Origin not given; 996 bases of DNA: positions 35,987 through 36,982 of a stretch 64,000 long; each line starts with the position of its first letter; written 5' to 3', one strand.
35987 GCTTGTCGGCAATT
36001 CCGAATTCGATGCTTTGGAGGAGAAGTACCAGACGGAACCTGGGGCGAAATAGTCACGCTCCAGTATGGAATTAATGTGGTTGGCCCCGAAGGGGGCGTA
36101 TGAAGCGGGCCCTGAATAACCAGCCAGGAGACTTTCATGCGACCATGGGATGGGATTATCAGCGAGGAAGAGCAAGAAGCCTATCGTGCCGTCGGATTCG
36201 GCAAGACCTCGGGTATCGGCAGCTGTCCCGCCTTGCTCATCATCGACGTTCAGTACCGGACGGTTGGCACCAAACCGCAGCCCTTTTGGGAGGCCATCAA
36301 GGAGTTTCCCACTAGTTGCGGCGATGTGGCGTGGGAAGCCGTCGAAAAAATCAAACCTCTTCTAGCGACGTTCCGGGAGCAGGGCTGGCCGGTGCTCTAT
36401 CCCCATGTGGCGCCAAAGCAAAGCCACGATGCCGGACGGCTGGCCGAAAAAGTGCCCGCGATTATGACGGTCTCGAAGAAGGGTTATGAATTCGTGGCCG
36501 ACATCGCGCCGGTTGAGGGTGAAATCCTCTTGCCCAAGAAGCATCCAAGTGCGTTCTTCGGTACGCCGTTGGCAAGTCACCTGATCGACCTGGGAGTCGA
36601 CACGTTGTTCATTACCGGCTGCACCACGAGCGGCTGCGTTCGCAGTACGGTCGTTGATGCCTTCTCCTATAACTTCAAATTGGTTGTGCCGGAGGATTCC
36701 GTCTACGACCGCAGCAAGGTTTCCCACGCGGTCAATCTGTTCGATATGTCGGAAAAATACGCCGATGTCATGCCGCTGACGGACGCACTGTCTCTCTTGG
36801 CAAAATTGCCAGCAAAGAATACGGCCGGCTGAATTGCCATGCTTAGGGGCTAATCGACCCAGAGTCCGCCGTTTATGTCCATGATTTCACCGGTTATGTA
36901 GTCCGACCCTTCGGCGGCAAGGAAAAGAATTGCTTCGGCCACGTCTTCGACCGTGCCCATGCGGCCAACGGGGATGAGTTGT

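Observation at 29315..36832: Intact 7-gene enzymatic operon of unknown substrate carried on the tRNA-Thr island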

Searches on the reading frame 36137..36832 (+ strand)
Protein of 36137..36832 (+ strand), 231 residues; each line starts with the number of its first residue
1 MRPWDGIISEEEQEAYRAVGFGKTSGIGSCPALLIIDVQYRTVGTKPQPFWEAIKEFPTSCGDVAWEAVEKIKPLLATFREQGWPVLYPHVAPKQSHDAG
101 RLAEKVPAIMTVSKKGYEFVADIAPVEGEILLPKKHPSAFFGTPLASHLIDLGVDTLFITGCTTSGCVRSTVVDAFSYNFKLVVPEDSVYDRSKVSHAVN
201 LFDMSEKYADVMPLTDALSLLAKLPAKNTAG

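Call 4: search_protein_families(library=pfam, proteins=[window:36137-36832:+])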
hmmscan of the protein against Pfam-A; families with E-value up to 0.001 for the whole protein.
window:36137-36832:+ (231 aa): 1 family
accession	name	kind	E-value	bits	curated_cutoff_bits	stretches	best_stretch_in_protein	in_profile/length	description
PF00857.26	Isochorismatase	-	1.1e-28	101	27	1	32-213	2-172/175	Isochorismatase domain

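Call 5: search_protein_families(library=ncbifam, proteins=[window:36137-36832:+])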
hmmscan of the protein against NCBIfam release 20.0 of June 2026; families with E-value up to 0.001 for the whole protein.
window:36137-36832:+ (231 aa): 3 families
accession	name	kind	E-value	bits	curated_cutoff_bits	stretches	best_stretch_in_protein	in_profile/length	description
TIGR03614.1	RutB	equivalog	6.7e-12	45.5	377.95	1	113-204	110-202/226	pyrimidine utilization protein B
NF008517.0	PRK11440.1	equivalog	2.6e-11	43.8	195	1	65-211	30-178/188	hydrolase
NF050097.1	BiurAmidohydBiuH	equivalog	2.7e-11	43.4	370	1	108-204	105-203/221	biuret amidohydrolase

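Call 11: find_encoding_contigs(protein=window:36137-36832:+, flank=10000, max_places=10)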
Protein window:36137-36832:+ (231 aa): no gene with exactly this product is on record in the collection.

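Call 22: search_solved_structures(query=window:36137-36832:+, max_evalue=0.001)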
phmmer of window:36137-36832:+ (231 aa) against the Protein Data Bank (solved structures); distinct sequences matched with E-value up to 0.001: 45.
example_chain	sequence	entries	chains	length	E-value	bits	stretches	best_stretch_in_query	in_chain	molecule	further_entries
26st_A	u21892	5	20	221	2e-31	113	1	16-226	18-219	N-carbamoylsarcosine amidohydrolase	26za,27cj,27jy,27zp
3ot4_A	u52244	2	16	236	5.9e-31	111.5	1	62-219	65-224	Putative isochorismatase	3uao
4l07_A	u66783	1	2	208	1.5e-24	90.5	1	12-221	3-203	Hydrolase, isochorismatase family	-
4l08_B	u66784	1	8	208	2.8e-23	86.4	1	12-221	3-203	Hydrolase, isochorismatase family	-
1nba_A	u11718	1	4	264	4.9e-20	75.8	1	15-225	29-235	N-CARBAMOYLSARCOSINE AMIDOHYDROLASE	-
3hu5_A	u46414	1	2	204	4.8e-16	62.7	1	60-223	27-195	Isochorismatase family protein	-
8bkd_A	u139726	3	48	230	8.3e-12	48.8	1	111-219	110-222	Ureidoacrylate amidohydrolase RutB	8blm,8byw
8bln_A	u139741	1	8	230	9.2e-12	48.7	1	112-219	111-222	Ureidoacrylate amidohydrolase RutB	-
3hb7_A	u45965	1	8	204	1.3e-11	48.2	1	113-209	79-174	Isochorismatase hydrolase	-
3eef_A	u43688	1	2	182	3.8e-11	46.7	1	66-192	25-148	N-carbamoylsarcosine amidase related protein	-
8bll_A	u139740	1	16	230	2.1e-10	44.3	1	111-219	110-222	Ureidoacrylate amidohydrolase RutB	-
1j2r_A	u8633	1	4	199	1.8e-09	41.2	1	63-212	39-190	Hypothetical isochorismatase family protein yecD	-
3tb4_A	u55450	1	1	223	4.4e-08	36.6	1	68-211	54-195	Vibriobactin-specific isochorismatase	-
3tg2_A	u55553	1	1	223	4.8e-08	36.5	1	69-211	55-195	Vibriobactin-specific isochorismatase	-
7l6j_A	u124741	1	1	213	7.6e-08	35.9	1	67-202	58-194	Putative hydrolase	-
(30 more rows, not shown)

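Call 28: search_dna_similar(query=window:36137-36832:+, collection=plasmids, mode=protein, max_rows=30, max_evalue=1e-30)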
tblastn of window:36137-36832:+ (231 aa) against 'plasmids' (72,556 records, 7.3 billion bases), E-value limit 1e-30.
Records with a match: 73; places in all: 87; records where one place covers at least 80% of the query: 73.
Best place of each record, by identity: 60-80% 8; <60% 65.
By first word of the organism name: Azospirillum 12; Sinorhizobium 7; Haloferax 5; Variovorax 4; Methylobacterium 3; Burkholderia 3; Rhodococcus 3; Natrinema 3; Neorhizobium 2; Shinella 2; and 23 more.
By predicted mobility (MOB-suite, as given by PLSDB): non-mobilizable 57; conjugative 12; mobilizable 4.
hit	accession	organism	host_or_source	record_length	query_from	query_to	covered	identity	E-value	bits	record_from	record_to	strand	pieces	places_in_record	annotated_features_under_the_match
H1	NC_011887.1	Methylobacterium nodulans ORS 2060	-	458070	2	224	97%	70.4%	1e-105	340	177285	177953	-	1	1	isochorismatase family protein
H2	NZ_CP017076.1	Novosphingobium resinovorum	single cell,soil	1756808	2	226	97%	66.2%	2e-100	325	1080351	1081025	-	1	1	none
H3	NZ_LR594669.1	Variovorax sp. SRS16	linuron-contaminated soil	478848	3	228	98%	65.5%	8e-100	324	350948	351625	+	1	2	isochorismatase family protein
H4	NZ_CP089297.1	Methylobacterium currus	Solanum lycopersicum,single cell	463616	2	212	91%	70.1%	7e-102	330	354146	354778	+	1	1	isochorismatase family protein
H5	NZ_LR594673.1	Variovorax sp. PBL-E5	linuron-contaminated soil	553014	3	228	98%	65.0%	1e-100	326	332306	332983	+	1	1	isochorismatase family protein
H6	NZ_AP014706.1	Methylobacterium aquaticum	-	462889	2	212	91%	69.2%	1e-101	329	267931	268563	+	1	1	isochorismatase family protein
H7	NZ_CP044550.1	Hydrogenophaga sp. BPS33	-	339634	1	224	97%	63.8%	2e-96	315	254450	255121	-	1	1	isochorismatase family protein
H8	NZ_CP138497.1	Variovorax boronicumulans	Legume root,PacBio whole genome assembly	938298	2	221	95%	60.5%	6e-87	287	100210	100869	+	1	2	isochorismatase family protein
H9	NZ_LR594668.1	Variovorax sp. SRS16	linuron-contaminated soil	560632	2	226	97%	58.2%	2e-82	275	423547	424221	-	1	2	isochorismatase family protein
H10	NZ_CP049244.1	Allorhizobium pseudoryzae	cell culture,soil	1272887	2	224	97%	43.5%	3e-53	190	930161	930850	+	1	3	none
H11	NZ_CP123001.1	Neorhizobium petrolearium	single cell,petroleum contaminated soil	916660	2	224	97%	43.0%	2e-52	189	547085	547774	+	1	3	isochorismatase family protein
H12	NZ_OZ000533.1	Shinella sp. WSC3-e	-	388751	2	227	98%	42.3%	7e-56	198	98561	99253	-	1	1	isochorismatase family protein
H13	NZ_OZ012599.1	Shinella sp. WSD5-1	-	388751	2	227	98%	42.3%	7e-56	198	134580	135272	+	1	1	isochorismatase family protein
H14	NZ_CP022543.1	Antarctobacter heliothermus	Skeletonema marinoi strain ST54,Cell ...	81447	2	224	97%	42.5%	5e-51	184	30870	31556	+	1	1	isochorismatase family protein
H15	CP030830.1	Neorhizobium sp. NCHU2750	Rosa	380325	2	221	95%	42.0%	1e-50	183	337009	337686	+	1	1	hydrolase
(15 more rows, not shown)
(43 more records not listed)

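Call 29: get_annotated_region(hit=H1, flank=12000)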
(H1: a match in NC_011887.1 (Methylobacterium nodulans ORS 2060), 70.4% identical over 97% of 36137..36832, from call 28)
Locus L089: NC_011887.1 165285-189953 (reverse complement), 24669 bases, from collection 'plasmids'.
description: Methylobacterium nodulans ORS 2060 plasmid pMNOD02, complete sequence
organism: Methylobacterium nodulans ORS 2060 (NCBI taxid 460265)
taxonomy: Bacteria; Pseudomonadota; Alphaproteobacteria; Hyphomicrobiales; Methylobacteriaceae; Methylobacterium; Methylobacterium nodulans; Methylobacterium nodulans ORS 2060
host: -; source: -; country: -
typing (MOB-suite, as given by PLSDB): non-mobilizable
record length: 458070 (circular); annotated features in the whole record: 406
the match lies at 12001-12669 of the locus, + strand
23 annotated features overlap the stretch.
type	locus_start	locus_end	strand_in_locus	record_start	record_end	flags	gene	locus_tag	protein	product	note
CDS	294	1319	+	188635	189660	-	-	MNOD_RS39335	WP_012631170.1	calcium-binding protein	-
CDS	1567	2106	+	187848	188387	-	-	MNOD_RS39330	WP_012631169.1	DUF2243 domain-containing protein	-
CDS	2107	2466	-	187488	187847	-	-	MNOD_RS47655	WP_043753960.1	hypothetical protein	-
CDS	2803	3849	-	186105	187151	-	-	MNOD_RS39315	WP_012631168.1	IS110-like element ISMno22 family transposase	GO:0006313 - DNA transposition [Evidence IEA]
CDS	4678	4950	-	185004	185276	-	-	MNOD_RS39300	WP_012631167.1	DUF2312 domain-containing protein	-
CDS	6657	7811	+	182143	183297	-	-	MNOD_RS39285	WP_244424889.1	HWE histidine kinase domain-containing protein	-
CDS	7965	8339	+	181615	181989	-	-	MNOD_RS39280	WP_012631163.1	response regulator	-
CDS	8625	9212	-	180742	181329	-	-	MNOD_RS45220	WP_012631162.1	NAD(P)H-dependent oxidoreductase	-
CDS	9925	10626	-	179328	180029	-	-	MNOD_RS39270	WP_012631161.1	GntR family transcriptional regulator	-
CDS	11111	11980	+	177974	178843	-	-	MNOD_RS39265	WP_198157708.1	isocitrate lyase/phosphoenolpyruvate mutase family protein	-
CDS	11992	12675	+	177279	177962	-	-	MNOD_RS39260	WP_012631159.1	isochorismatase family protein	-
CDS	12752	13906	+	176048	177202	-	-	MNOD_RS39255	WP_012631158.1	ABC transporter substrate-binding protein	-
CDS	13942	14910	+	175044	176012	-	-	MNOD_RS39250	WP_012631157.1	branched-chain amino acid ABC transporter permease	GO:0015803 - branched-chain amino acid transport [Evidence IEA]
CDS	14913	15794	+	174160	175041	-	-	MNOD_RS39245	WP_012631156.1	branched-chain amino acid ABC transporter permease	GO:0015803 - branched-chain amino acid transport [Evidence IEA]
CDS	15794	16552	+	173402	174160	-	-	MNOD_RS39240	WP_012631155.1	ABC transporter ATP-binding protein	-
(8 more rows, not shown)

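Call 30: get_annotated_region(hit=H3, flank=12000)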
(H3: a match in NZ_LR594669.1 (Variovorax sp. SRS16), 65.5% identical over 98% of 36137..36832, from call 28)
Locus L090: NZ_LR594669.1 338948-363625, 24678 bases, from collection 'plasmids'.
description: Variovorax sp. SRS16 plasmid 4
organism: Variovorax sp. SRS16 (NCBI taxid 282217)
taxonomy: Bacteria; Pseudomonadota; Betaproteobacteria; Burkholderiales; Comamonadaceae; Variovorax; Variovorax sp. SRS16
host: -; source: linuron-contaminated soil; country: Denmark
typing (MOB-suite, as given by PLSDB): non-mobilizable
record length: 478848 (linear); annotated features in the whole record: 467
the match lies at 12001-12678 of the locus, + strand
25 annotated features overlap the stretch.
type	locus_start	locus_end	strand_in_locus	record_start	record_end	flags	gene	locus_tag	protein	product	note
CDS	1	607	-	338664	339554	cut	-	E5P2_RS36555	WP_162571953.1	IclR family transcriptional regulator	GO:0006355 - regulation of DNA-templated transcription [Evidence IEA]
CDS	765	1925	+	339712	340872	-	-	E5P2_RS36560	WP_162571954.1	ABC transporter substrate-binding protein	-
CDS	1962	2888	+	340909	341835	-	-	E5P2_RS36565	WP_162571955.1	branched-chain amino acid ABC transporter permease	GO:0015803 - branched-chain amino acid transport [Evidence IEA]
CDS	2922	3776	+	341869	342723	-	-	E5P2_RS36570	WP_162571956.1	branched-chain amino acid ABC transporter permease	GO:0015803 - branched-chain amino acid transport [Evidence IEA]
CDS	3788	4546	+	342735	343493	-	-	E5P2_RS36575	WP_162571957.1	ATP-binding cassette domain-containing protein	-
CDS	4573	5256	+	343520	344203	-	-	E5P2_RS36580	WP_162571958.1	ABC transporter ATP-binding protein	-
CDS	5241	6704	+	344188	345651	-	-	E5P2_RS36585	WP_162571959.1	MmgE/PrpD family protein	-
CDS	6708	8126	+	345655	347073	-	-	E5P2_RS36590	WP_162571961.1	FAD-binding protein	-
CDS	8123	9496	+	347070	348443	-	-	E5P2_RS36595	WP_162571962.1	MmgE/PrpD family protein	-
CDS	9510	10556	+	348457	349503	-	-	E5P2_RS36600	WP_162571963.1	GTP-binding protein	-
CDS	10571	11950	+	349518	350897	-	-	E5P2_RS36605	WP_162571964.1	dihydroorotase family protein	-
CDS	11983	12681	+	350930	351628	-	-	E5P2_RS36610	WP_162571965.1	isochorismatase family protein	-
CDS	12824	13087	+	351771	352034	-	-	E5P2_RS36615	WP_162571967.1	helix-turn-helix domain-containing protein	-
CDS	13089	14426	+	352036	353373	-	-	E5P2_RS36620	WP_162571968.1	type II toxin-antitoxin system HipA family toxin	-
CDS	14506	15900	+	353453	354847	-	-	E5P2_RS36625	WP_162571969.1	L-serine ammonia-lyase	GO:0009063 - amino acid catabolic process [Evidence IEA]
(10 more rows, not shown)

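Call 41: search_protein_families(library=ncbifam, proteins=[L089:17244-18635:+, L089:18632-20002:+, L089:19999-21396:+, L089:12752-13906:+], max_evalue=1e-10)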
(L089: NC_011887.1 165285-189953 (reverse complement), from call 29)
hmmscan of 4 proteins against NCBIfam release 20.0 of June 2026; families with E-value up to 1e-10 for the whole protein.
L089:17244-18635:+ (463 aa): 0 families

L089:18632-20002:+ (456 aa): 23 families
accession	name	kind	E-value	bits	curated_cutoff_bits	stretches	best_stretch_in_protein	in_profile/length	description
TIGR01813.1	flavo_cyto_c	subfamily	1.8e-72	244.5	285.45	1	7-445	1-443/444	flavocytochrome c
NF005064.0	PRK06481.1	equivalog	7.2e-56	189.9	542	1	4-448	60-499/506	flavocytochrome c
NF005511.0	PRK07121.1-4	equivalog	1.3e-46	159.2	466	2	176-451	259-542/553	FAD-binding protein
NF005510.0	PRK07121.1-3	subfamily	5.3e-46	157.4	481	2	116-451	158-489/492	FAD-binding protein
NF009478.0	PRK12844.1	equivalog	1.1e-42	146.1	789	1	132-451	207-551/559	3-ketosteroid-delta-1-dehydrogenase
NF006130.0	PRK08274.1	equivalog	1.4e-42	146.1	369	1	3-451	3-461/467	FAD-dependent tricarballylate dehydrogenase TcuA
NF005882.1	PRK07843.1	equivalog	3e-39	134.8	788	1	132-446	199-545/547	3-oxosteroid 1-dehydrogenase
NF004789.0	PRK06134.1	subfamily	3.8e-36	124.8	747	2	134-435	216-558/581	FAD-dependent oxidoreductase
NF009473.0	PRK12835.1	subfamily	5.2e-36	124.2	837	2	130-451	208-569/585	FAD-binding protein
NF005508.0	PRK07121.1-1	equivalog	2.4e-33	115.4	537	2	120-451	163-493/497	FAD-binding protein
NF005512.0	PRK07121.1-5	subfamily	5.2e-33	114.3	812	1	134-450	181-488/489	FAD-binding protein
NF005509.0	PRK07121.1-2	subfamily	7.6e-31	107.3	630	1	176-451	245-524/527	FAD-binding protein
NF009479.0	PRK12845.1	equivalog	2.8e-30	105.2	793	1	133-449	217-564/566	3-ketosteroid-delta-1-dehydrogenase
NF009476.0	PRK12839.1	equivalog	1.2e-29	102.9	940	2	134-449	213-565/572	FAD-dependent oxidoreductase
NF053717.1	VnlPnlRedVprA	equivalog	2e-29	102.8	600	1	3-318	4-327/481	vinyl phenol reductase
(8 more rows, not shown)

L089:19999-21396:+ (465 aa): 0 families

L089:12752-13906:+ (384 aa): 3 families
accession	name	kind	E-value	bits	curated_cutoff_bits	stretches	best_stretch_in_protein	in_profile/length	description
NF011933.0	PRK15404.1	subfamily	2.7e-28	99.1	477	1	13-318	8-311/370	high-affinity branched-chain amino acid ABC transporter substrate-binding protein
TIGR03669.1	urea_ABC_arch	equivalog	1.5e-17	63.7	494.8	1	40-370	9-334/375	urea ABC transporter substrate-binding protein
TIGR03407.1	urea_ABC_UrtA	exception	8.3e-17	61.1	492.75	1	34-373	3-340/361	urea ABC transporter substrate-binding protein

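Call 55: search_solved_structures(query=window:36137-36832:+, max_evalue=1e-18, show_alignments=5)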
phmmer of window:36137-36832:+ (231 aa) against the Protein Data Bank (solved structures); distinct sequences matched with E-value up to 1e-18: 5.
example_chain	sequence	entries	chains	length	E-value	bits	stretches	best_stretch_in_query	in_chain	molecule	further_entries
26st_A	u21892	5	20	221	2e-31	113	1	16-226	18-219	N-carbamoylsarcosine amidohydrolase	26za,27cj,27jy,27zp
3ot4_A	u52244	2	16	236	5.9e-31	111.5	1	62-219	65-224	Putative isochorismatase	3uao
4l07_A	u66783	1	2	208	1.5e-24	90.5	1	12-221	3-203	Hydrolase, isochorismatase family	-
4l08_B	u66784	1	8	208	2.8e-23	86.4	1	12-221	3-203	Hydrolase, isochorismatase family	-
1nba_A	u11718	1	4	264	4.9e-20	75.8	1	15-225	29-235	N-CARBAMOYLSARCOSINE AMIDOHYDROLASE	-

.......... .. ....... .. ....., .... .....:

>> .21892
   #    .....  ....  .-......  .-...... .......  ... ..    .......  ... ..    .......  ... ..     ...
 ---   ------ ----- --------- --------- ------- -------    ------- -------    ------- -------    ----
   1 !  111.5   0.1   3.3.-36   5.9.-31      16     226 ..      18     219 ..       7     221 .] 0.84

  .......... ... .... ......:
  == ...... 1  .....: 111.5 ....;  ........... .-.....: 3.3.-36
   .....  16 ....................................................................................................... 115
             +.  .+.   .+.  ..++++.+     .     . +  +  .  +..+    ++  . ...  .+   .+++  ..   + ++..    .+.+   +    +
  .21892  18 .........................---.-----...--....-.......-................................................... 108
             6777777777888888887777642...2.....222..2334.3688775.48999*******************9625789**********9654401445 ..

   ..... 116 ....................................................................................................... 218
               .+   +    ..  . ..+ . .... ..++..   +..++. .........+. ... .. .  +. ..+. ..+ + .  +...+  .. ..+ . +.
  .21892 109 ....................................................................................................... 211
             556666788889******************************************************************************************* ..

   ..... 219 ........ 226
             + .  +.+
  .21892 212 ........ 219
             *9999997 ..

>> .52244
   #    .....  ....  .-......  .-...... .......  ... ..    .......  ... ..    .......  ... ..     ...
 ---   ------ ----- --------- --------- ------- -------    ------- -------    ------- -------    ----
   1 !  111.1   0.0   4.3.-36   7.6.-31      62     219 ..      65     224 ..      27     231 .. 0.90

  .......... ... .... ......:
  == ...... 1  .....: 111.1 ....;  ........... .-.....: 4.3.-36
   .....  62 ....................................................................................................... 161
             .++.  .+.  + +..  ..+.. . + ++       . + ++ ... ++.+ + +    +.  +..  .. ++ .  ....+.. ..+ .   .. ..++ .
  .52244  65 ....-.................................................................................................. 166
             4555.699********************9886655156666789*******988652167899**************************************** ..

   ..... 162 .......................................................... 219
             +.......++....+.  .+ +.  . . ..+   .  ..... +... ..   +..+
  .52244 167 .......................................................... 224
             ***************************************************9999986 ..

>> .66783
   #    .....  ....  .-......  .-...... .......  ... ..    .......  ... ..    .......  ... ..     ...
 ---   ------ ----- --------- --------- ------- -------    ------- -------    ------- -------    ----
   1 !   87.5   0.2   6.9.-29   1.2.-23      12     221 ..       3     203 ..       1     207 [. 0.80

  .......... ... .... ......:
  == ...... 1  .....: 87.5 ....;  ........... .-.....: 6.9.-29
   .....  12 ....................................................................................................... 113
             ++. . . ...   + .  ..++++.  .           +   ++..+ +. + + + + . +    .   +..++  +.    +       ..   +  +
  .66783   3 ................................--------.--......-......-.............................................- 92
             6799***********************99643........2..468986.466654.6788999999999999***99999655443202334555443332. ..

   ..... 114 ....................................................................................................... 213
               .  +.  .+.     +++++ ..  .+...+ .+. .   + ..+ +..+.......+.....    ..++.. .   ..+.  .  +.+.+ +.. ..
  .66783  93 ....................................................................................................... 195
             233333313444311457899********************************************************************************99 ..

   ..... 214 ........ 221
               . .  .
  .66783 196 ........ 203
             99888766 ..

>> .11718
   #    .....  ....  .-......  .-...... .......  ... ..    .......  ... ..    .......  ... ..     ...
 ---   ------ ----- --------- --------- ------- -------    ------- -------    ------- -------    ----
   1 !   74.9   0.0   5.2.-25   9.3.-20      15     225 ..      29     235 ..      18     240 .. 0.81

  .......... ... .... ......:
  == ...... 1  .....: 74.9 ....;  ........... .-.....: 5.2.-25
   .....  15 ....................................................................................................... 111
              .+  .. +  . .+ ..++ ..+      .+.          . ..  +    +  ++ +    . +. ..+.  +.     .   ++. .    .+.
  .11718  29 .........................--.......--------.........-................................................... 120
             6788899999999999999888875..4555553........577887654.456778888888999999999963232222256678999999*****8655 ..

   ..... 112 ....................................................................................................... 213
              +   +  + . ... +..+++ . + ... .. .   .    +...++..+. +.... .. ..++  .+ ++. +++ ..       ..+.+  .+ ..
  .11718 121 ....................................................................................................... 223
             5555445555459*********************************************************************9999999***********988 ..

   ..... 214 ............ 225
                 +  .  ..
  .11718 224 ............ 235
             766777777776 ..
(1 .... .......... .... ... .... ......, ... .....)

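Call 56: get_annotated_region(hit=H2, flank=10000)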
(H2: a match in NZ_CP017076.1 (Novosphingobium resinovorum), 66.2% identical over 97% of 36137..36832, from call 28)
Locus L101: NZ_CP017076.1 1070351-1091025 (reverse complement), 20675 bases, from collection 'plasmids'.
description: Novosphingobium resinovorum strain SA1 plasmid pSA1
organism: Novosphingobium resinovorum (NCBI taxid 158500)
taxonomy: Bacteria; Pseudomonadota; Alphaproteobacteria; Sphingomonadales; Sphingomonadaceae; Novosphingobium; Novosphingobium resinovorum
host: -; source: single cell,soil; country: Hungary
typing (MOB-suite, as given by PLSDB): conjugative; relaxase MOBP; mating-pair formation MPF_T
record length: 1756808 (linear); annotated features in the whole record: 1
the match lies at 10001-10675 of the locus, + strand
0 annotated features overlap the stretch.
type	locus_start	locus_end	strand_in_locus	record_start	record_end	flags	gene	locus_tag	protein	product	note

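Call 57: get_annotated_region(hit=H7, flank=10000)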
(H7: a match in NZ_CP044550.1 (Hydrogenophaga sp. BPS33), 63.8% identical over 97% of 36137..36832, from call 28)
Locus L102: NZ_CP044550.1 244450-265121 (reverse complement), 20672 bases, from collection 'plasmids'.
description: Hydrogenophaga sp. BPS33 plasmid pBPS33-1, complete sequence
organism: Hydrogenophaga sp. BPS33 (NCBI taxid 2651974)
taxonomy: Bacteria; Pseudomonadota; Betaproteobacteria; Burkholderiales; Comamonadaceae; Hydrogenophaga; Hydrogenophaga sp. BPS33
host: -; source: -; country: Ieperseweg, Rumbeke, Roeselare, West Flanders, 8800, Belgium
typing (MOB-suite, as given by PLSDB): non-mobilizable
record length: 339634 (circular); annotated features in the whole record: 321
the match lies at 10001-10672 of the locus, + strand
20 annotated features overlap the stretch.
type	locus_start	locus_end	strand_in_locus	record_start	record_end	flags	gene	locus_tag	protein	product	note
CDS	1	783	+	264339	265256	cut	-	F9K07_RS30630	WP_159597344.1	LysR family transcriptional regulator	-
CDS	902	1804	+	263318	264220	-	-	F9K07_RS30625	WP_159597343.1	NAD(P)-dependent oxidoreductase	-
CDS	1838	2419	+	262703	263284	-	-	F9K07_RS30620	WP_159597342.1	amino acid synthesis family protein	-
CDS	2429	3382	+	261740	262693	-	-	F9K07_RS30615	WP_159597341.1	2-hydroxyacid dehydrogenase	-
CDS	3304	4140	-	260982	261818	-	-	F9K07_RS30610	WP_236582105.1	nucleoside hydrolase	-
CDS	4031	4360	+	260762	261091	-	-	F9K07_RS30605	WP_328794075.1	LysR family transcriptional regulator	-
CDS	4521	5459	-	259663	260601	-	-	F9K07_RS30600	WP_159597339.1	LysR family transcriptional regulator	-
CDS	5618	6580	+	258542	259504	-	-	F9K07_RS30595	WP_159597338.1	tripartite tricarboxylate transporter substrate binding protein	-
CDS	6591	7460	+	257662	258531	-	-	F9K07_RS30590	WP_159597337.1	amidohydrolase family protein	-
CDS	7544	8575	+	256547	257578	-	-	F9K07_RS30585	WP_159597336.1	CobW family GTP-binding protein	-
CDS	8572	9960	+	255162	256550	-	-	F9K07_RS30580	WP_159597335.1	amidohydrolase family protein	-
CDS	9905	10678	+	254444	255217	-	-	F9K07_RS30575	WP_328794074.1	isochorismatase family protein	-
CDS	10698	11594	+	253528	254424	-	prpB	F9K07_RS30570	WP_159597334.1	methylisocitrate lyase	GO:0019629 - propionate catabolic process, 2-methylcitrate cycle [Evidence IEA]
CDS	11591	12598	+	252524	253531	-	-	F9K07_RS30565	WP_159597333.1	tripartite tricarboxylate transporter substrate binding protein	-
CDS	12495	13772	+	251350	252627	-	-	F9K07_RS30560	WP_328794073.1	iron-containing alcohol dehydrogenase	-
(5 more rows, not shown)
